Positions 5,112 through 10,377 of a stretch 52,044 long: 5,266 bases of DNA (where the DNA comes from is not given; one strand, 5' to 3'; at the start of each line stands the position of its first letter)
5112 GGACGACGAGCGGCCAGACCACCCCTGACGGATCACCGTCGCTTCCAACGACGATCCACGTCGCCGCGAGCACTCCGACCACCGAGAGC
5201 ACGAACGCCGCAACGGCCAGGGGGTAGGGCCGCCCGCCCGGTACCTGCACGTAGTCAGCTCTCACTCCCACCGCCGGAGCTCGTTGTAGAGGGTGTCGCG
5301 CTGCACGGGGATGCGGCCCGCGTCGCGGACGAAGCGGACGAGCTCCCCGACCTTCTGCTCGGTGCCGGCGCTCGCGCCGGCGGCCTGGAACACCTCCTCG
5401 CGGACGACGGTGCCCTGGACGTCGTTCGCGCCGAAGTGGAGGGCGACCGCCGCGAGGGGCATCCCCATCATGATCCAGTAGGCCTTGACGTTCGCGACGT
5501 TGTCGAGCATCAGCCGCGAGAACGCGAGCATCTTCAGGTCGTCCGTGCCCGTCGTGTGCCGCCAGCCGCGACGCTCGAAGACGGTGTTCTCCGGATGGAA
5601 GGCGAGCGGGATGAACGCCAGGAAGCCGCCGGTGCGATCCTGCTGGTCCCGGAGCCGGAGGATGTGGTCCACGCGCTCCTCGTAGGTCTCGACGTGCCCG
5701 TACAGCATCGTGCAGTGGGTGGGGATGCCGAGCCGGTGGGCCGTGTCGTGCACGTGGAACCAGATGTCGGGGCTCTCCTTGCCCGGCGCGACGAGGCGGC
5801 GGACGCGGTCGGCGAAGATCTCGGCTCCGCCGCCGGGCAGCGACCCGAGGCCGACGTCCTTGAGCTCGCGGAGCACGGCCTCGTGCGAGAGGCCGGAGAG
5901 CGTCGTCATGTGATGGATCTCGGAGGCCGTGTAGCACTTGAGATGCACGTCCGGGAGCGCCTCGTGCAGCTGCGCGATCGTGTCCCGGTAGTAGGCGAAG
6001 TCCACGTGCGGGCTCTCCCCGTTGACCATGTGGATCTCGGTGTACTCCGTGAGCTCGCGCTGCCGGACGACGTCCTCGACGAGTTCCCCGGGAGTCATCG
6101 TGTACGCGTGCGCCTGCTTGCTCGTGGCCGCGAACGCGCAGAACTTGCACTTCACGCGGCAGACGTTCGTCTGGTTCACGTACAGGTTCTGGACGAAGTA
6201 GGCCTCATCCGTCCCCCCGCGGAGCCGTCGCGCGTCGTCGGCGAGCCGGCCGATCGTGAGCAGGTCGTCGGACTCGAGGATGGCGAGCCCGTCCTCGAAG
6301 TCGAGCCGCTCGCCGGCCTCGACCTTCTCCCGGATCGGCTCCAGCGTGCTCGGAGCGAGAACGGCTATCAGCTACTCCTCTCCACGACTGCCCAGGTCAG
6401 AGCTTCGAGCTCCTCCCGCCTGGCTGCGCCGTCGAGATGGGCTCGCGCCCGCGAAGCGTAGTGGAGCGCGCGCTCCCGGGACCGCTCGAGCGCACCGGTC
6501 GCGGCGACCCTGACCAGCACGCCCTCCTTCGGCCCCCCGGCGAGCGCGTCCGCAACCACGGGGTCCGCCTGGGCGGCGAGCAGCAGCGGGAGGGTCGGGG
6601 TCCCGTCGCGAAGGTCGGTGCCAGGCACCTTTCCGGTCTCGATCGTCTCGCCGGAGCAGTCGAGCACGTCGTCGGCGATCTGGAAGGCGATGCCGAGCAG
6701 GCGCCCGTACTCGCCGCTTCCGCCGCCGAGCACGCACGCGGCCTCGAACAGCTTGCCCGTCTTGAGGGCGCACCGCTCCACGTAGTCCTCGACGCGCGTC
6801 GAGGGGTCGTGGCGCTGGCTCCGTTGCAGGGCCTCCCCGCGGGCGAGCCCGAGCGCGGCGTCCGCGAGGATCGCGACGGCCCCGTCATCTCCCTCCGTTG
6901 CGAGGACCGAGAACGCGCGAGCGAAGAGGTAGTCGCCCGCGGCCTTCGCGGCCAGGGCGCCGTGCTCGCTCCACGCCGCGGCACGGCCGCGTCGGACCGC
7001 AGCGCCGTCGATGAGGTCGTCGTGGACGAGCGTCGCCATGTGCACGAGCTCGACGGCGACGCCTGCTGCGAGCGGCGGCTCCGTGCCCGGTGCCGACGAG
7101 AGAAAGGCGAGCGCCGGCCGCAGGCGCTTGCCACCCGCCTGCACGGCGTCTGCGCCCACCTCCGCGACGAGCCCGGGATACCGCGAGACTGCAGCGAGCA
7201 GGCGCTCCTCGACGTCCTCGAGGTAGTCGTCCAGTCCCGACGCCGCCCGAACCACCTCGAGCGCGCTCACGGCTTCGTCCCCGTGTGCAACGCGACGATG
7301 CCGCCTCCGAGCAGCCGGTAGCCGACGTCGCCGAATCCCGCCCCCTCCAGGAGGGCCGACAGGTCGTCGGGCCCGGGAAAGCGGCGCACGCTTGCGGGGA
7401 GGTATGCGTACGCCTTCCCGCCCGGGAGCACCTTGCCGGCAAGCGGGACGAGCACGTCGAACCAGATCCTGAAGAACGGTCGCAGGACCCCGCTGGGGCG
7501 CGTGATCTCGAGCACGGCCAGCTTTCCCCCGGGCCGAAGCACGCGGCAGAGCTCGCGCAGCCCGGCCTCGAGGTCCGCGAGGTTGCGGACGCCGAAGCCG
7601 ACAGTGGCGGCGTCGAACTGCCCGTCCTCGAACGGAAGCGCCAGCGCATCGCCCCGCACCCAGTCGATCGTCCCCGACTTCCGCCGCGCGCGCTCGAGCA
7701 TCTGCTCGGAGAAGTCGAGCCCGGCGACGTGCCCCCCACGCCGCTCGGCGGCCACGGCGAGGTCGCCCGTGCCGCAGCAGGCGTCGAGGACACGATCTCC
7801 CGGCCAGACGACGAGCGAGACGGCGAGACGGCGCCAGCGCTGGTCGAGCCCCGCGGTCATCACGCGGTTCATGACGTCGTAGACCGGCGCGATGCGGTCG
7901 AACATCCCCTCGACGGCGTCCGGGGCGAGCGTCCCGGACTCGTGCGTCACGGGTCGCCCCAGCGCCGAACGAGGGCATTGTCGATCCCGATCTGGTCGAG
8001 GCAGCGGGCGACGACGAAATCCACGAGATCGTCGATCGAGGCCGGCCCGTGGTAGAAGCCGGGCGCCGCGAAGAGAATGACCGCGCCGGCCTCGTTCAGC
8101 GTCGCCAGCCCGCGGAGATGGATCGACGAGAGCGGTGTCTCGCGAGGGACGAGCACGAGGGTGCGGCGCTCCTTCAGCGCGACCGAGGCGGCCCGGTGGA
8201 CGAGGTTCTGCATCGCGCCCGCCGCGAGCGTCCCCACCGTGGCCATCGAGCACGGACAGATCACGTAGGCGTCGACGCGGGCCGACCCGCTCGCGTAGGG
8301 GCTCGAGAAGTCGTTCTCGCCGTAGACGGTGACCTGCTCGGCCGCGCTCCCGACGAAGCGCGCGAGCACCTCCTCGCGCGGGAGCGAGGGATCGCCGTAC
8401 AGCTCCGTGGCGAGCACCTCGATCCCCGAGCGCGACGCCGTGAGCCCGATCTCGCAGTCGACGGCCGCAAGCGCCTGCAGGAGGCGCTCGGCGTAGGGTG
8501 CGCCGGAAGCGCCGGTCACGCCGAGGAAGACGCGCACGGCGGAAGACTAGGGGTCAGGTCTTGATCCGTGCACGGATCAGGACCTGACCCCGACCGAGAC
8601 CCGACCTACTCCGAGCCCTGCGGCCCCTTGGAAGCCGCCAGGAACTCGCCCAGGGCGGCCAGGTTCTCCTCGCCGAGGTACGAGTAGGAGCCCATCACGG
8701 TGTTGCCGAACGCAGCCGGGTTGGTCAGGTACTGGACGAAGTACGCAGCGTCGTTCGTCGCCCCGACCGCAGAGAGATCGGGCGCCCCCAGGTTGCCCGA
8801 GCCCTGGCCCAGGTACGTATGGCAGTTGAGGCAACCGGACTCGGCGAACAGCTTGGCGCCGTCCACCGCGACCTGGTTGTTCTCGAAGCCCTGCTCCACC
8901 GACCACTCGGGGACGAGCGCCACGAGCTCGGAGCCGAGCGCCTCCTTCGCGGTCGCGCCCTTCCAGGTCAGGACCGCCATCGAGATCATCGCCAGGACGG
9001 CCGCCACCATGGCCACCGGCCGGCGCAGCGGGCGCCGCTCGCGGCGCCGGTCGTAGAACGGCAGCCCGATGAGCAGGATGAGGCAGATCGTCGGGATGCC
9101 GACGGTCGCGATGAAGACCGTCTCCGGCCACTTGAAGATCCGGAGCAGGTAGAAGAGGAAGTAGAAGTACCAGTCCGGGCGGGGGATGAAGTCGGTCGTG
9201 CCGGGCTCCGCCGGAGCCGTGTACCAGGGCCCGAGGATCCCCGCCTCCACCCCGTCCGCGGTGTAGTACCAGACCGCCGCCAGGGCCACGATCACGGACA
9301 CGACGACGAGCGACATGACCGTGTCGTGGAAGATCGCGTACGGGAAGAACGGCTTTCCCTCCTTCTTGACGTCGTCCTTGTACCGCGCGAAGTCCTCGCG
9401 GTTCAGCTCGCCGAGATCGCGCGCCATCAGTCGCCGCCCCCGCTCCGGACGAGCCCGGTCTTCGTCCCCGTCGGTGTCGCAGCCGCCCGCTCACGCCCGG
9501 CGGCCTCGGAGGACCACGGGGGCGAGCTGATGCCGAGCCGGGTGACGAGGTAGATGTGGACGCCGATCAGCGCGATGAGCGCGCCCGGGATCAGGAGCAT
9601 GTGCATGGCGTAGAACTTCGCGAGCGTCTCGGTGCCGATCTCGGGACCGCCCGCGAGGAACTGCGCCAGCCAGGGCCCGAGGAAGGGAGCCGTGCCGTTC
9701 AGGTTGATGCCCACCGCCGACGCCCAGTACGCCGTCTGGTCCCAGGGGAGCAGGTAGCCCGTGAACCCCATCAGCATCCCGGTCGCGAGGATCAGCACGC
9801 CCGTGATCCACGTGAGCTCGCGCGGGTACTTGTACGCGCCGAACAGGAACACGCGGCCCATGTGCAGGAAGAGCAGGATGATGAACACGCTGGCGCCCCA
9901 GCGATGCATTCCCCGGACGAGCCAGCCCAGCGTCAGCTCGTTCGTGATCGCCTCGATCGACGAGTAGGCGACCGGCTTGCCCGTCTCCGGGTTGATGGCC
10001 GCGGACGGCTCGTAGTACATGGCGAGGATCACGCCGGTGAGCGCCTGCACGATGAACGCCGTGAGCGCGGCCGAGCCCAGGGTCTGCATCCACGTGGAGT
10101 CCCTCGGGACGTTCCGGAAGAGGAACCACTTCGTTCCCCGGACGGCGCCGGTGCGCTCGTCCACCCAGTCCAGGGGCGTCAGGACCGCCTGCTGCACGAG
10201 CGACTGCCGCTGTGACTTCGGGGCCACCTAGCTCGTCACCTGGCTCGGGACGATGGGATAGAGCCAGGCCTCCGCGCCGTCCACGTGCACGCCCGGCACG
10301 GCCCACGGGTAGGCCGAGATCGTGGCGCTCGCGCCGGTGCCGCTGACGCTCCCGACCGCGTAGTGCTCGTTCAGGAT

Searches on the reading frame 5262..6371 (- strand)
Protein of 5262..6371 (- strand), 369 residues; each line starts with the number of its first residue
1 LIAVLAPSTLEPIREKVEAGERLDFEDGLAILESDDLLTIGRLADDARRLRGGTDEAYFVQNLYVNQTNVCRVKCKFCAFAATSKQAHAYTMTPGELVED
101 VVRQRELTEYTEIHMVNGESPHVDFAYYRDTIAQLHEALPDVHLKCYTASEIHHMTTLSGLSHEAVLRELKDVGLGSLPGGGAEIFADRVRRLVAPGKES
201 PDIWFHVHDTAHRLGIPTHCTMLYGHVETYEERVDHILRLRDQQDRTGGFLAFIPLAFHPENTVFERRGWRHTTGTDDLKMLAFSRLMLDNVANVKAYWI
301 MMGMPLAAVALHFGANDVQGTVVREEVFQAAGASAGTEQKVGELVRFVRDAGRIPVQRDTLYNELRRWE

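Call 23: search_protein_families(library=pfam, proteins=[window:5262-6371:-], max_evalue=0.00001)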
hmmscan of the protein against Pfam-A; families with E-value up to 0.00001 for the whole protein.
window:5262-6371:- (369 aa): 2 families
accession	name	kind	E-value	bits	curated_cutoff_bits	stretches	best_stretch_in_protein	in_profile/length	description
PF19288.4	CofH_C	-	6.4e-24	84.6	27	1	249-364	3-118/125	CofH/MqnC C-terminal region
PF04055.27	Radical_SAM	-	3.9e-17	63.4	29.5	1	66-238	2-164/166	Radical SAM superfamily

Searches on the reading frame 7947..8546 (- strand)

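Call 23: search_protein_families(library=pfam, proteins=[window:7947-8546:-], max_evalue=0.00001)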
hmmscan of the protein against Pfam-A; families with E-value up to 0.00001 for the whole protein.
window:7947-8546:- (199 aa): 1 family
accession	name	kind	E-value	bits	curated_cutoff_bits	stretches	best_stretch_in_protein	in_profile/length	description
PF02441.25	Flavoprotein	-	2e-37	128.8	22.7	1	5-185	2-161/162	Flavoprotein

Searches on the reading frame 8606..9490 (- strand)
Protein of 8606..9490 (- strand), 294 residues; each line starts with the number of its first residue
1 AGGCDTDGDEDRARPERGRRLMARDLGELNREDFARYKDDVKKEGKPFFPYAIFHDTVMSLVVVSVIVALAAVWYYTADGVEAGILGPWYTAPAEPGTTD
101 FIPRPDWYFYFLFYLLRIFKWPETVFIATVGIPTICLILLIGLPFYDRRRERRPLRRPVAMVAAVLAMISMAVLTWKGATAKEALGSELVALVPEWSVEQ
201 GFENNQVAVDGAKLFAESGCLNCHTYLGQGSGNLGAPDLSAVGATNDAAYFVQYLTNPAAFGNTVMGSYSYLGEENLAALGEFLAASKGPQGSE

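Call 23: search_protein_families(library=pfam, proteins=[window:8606-9490:-], max_evalue=0.00001)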
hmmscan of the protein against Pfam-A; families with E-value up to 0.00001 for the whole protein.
window:8606-9490:- (294 aa): 1 family
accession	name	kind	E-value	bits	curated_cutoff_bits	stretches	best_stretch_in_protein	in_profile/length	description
PF00032.22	Cytochrom_B_C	-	2.5e-08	34.5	20.7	1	102-184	10-88/102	Cytochrome b(C-terminal)/b6/petD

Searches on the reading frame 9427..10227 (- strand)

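Call 23: search_protein_families(library=pfam, proteins=[window:9427-10227:-], max_evalue=0.00001)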
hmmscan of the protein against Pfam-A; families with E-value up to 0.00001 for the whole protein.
window:9427-10227:- (266 aa): 2 families
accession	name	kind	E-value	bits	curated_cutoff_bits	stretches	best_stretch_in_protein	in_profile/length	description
PF00033.24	Cytochrome_B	-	5.9e-48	163.7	27.2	1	45-229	11-186/189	Cytochrome b/b6/petB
PF13631.11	Cytochrom_B_N_2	-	7e-40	137.2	27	1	114-237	2-125/169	Cytochrome b(N-terminal)/b6/petB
